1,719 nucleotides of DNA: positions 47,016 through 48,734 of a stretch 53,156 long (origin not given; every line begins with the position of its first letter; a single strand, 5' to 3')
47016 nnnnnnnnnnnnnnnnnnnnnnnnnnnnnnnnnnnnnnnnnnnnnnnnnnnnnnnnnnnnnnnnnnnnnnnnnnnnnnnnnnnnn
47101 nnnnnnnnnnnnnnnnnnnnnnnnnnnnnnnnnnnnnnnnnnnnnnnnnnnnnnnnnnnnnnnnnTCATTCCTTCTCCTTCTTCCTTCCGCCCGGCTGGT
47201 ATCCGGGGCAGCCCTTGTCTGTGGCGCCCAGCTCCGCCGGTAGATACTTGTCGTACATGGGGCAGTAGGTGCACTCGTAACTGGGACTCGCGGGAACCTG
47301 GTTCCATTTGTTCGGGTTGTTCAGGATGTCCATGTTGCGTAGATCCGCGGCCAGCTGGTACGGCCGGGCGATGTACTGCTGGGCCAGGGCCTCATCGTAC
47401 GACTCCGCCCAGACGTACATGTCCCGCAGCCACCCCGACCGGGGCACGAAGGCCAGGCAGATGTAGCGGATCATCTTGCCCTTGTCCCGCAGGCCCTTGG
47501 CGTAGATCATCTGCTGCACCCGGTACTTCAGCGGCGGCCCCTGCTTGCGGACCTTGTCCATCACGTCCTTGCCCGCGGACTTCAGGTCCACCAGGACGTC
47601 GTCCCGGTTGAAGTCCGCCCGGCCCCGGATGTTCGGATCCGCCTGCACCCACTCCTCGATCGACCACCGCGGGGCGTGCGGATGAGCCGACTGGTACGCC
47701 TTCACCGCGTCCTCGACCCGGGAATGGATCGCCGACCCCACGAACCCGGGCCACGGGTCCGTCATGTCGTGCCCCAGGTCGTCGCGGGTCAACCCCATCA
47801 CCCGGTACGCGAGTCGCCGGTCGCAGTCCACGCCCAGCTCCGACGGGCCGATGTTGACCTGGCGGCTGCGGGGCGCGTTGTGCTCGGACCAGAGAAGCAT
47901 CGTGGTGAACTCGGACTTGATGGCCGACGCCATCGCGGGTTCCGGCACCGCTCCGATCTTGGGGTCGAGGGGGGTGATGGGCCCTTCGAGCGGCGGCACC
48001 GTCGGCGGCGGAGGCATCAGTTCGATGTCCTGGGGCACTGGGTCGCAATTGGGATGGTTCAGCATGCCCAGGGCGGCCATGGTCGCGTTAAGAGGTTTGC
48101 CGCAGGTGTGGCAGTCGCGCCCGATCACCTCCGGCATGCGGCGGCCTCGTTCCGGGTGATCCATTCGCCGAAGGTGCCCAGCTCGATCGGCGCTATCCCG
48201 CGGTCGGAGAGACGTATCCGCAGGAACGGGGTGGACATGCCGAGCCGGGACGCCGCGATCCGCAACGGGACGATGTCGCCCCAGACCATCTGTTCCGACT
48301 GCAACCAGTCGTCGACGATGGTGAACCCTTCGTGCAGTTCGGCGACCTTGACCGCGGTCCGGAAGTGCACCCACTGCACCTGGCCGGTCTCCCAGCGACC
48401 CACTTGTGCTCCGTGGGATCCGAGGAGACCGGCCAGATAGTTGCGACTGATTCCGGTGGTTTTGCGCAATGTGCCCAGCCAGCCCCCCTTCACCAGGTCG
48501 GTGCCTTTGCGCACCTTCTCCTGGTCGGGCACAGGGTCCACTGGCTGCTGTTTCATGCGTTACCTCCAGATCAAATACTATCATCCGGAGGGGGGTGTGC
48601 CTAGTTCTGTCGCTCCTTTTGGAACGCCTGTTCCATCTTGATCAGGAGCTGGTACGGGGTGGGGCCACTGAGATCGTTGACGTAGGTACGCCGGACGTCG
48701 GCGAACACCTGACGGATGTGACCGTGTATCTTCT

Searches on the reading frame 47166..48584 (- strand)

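Call 38: search_protein_families(library=pfam, proteins=[window:47166-48584:-], max_evalue=0.01)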
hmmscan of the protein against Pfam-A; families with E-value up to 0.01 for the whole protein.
window:47166-48584:- (472 aa): 1 family
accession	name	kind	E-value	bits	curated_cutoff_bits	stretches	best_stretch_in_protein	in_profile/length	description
PF12705.13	PDDEXK_1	-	0.0027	18.1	22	1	280-443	83-242/247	PD-(D/E)XK nuclease superfamily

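Call 67: search_protein_families(library=phrogs, proteins=[window:47166-48584:-], max_evalue=0.001)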
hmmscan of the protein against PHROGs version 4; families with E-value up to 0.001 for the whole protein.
window:47166-48584:- (472 aa): 4 families
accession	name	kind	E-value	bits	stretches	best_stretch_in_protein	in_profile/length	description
phrog_1674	-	DNA, RNA and nucleotide metabolism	1.8e-51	175.9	1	218-446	26-261/276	exonuclease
phrog_29210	-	unknown function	7.2e-19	69.6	1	329-462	12-141/151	-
phrog_1706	-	DNA, RNA and nucleotide metabolism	8.7e-10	39.5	1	239-446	44-241/293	CRISPR/Cas system associated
phrog_1990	-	DNA, RNA and nucleotide metabolism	0.00049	20.6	0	238-445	31-233/290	Cas4-domain exonuclease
